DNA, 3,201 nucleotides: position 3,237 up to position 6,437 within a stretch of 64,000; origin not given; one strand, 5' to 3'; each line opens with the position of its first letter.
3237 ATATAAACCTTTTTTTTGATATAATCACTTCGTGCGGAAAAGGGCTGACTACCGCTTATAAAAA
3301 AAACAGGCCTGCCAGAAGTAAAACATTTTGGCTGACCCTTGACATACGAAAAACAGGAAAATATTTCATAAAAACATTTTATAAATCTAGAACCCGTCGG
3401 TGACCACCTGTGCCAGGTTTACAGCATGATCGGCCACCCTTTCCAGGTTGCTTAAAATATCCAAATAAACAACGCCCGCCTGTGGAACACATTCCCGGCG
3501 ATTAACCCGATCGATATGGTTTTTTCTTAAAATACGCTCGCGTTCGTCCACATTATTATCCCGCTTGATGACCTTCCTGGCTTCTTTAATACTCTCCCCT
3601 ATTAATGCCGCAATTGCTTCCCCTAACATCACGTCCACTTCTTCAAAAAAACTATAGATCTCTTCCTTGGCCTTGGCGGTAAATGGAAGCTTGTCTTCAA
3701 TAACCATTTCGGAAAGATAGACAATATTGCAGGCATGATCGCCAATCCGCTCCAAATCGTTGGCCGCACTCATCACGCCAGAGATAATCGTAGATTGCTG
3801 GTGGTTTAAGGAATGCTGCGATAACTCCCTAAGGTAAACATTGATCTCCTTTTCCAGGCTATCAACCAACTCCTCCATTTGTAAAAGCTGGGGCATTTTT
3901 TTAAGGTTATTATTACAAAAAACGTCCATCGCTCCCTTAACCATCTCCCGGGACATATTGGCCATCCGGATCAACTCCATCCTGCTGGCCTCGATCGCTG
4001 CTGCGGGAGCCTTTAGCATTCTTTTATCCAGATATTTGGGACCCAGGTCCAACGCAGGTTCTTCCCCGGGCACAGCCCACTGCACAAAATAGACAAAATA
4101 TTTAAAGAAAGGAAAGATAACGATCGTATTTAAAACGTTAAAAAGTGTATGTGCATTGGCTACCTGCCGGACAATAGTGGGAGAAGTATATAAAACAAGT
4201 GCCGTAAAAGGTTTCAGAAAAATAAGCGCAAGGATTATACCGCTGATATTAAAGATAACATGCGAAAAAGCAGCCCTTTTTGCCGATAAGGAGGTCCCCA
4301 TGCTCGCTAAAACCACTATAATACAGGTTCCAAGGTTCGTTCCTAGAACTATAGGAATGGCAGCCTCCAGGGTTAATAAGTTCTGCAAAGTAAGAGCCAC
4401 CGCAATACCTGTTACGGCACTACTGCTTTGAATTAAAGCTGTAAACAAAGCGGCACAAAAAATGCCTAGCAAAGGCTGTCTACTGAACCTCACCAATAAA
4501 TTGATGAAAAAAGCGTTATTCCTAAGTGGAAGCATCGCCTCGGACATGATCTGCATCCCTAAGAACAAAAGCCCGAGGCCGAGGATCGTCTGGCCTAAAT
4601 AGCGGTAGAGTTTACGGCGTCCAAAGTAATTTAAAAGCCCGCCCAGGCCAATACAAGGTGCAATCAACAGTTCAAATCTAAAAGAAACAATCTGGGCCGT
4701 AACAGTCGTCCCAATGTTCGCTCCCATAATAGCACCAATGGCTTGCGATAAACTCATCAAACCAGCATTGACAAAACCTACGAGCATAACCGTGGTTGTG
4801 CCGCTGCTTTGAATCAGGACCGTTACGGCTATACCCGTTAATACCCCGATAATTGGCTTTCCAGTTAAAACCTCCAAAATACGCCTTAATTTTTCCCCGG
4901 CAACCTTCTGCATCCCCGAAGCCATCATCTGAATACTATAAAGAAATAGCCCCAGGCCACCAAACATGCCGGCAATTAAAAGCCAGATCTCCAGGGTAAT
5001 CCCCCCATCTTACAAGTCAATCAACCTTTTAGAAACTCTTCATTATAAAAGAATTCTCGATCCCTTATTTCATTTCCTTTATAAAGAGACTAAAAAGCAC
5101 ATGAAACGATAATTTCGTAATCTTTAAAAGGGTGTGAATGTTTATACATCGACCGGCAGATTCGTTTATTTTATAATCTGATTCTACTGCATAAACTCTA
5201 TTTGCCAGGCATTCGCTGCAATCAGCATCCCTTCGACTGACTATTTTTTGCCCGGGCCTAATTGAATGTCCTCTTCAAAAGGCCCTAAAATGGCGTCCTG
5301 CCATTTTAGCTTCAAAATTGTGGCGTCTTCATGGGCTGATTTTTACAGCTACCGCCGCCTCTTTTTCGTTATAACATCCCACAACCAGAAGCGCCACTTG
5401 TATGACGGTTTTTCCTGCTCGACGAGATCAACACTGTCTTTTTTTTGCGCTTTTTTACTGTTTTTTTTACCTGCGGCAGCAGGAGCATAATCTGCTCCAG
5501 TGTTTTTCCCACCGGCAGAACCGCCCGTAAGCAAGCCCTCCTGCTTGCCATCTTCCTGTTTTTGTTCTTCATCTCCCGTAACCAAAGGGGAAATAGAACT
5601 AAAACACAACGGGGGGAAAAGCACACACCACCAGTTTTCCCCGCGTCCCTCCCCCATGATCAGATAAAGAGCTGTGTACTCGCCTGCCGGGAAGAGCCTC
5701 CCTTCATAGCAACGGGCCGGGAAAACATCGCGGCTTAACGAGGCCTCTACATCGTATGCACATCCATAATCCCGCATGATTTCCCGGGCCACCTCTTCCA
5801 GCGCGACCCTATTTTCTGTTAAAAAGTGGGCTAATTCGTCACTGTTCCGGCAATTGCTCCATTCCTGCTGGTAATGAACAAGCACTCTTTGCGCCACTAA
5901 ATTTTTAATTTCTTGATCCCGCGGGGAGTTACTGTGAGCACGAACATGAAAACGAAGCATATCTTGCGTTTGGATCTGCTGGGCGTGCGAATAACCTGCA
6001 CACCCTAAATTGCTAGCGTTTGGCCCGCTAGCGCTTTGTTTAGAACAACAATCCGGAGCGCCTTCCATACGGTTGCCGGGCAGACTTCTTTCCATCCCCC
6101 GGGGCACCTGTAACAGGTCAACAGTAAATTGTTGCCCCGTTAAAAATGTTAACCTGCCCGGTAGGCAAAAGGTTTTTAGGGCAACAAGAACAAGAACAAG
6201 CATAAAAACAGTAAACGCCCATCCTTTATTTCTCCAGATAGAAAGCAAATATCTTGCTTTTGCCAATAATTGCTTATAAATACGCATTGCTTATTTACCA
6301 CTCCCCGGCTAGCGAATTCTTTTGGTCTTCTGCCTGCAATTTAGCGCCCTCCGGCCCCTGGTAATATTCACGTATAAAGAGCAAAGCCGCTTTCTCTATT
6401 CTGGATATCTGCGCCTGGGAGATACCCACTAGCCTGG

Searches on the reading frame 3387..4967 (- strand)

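Call 28: search_protein_families(library=pfam, proteins=[window:3387-4967:-])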
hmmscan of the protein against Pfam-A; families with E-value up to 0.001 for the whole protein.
window:3387-4967:- (526 aa): 2 families
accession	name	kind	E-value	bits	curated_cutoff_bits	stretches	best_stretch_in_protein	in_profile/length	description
PF02690.20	Na_Pi_cotrans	-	1.4e-63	213.5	29.1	2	7-142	1-136/137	Na+/Pi-cotransporter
PF01895.24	PhoU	-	8.4e-34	116.3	23.5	2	332-416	1-86/89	PhoU domain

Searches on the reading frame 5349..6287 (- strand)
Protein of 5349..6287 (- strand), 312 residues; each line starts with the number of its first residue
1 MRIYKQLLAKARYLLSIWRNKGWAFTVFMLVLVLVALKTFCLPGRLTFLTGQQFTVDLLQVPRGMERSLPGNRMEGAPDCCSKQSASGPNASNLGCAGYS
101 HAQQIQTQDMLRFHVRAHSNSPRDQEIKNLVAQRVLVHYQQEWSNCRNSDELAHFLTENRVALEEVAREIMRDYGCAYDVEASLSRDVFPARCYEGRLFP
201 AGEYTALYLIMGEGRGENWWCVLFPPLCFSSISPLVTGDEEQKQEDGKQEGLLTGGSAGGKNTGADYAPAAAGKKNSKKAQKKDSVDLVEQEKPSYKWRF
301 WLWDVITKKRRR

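Call 28: search_protein_families(library=pfam, proteins=[window:5349-6287:-])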
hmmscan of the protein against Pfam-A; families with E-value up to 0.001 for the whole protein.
window:5349-6287:- (312 aa): 1 family
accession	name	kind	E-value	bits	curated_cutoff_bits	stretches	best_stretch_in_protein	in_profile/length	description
PF09551.15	Spore_II_R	-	7.1e-38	130.4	25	1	108-232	2-126/128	Stage II sporulation protein R (spore_II_R)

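Call 85: find_homologous_proteins(query=window:5349-6287:-, max_evalue=1e-15)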
Query window:5349-6287:- (312 aa): 207 proteins with E <= 1e-15 among 1287 candidates; the best 120 are listed.
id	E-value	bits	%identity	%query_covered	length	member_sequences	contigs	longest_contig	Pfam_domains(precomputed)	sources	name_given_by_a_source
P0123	4.1e-214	728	100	100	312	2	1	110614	PF09551.16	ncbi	-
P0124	3.2e-80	288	48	100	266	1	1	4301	PF09551.16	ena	-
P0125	3.6e-77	278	48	100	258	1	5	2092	PF09551.16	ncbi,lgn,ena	-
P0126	1.6e-68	250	54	66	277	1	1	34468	PF09551.16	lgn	-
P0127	3.8e-64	235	52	69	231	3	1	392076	PF09551.16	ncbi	ncbi:MAG: stage II sporulation protein R [Dethiobacteria bacterium]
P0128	3.0e-62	229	50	66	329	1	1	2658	PF09551.16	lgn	-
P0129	1.4e-61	227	51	68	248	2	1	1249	PF09551.16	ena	-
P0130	1.1e-56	211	47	68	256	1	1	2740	PF09551.16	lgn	-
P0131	2.6e-53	200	44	68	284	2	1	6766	PF09551.16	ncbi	-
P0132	9.2e-50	188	44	67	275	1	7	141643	PF09551.16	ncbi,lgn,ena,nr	ncbi:MAG: stage II sporulation protein R [Firmicutes bacterium]|nr:stage II sporulation protein R [B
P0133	6.1e-47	179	51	49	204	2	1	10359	PF09551.16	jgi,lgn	jgi:stage II sporulation protein R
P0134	1.3e-44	171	41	67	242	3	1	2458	PF09551.16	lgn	-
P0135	6.2e-43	165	42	64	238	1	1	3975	PF09551.16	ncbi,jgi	jgi:stage II sporulation protein R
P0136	3.7e-41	160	41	67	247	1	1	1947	PF09551.16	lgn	-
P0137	1.3e-39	155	40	67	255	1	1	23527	PF09551.16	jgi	-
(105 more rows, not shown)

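Call 87: find_encoding_contigs(protein=P0125, flank=10000, max_places=6)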
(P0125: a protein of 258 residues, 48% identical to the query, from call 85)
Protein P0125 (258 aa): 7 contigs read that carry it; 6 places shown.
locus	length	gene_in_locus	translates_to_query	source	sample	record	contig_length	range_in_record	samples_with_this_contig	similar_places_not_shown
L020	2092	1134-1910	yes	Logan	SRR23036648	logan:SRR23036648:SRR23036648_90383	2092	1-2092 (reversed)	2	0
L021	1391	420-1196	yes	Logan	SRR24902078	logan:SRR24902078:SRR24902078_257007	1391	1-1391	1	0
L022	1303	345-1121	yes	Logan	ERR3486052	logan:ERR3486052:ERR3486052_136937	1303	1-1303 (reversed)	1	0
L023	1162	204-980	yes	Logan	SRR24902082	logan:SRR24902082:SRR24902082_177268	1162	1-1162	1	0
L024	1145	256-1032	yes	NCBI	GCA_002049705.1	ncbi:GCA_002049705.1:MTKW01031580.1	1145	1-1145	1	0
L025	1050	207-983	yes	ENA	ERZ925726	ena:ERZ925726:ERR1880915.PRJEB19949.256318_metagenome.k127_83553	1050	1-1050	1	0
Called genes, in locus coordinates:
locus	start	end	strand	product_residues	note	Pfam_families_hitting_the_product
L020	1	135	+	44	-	?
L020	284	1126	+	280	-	PF04542:Sigma70_r2, PF04539:Sigma70_r3, PF08281:Sigma70_r4_2 (weak), PF04545:Sigma70_r4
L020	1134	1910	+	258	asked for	PF09551:Spore_II_R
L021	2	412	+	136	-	?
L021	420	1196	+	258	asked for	PF09551:Spore_II_R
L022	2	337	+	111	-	?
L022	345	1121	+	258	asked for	PF09551:Spore_II_R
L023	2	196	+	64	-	?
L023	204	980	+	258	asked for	PF09551:Spore_II_R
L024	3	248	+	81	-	?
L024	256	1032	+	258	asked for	PF09551:Spore_II_R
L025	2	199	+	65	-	?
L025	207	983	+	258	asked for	PF09551:Spore_II_R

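Call 88: find_encoding_contigs(protein=P0124, flank=10000, max_places=6)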
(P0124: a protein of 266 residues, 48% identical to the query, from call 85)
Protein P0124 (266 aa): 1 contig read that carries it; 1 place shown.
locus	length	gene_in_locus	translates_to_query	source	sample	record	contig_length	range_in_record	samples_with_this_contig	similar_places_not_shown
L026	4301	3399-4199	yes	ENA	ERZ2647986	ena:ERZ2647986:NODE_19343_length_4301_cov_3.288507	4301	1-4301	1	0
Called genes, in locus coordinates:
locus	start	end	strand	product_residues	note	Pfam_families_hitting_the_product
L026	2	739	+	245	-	?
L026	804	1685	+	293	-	PF17827:PrmC_N, PF06325:PrmA (weak), PF05175:MTS, PF13847:Methyltransf_31, PF13649:Methyltransf_25, PF01170:UPF0020 (weak)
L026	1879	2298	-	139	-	PF01402:RHH_1 (faint), PF08753:NikR_C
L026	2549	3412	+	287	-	PF04542:Sigma70_r2, PF13518:HTH_28 (faint), PF04539:Sigma70_r3, PF08281:Sigma70_r4_2 (weak), PF04545:Sigma70_r4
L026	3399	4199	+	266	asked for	PF09551:Spore_II_R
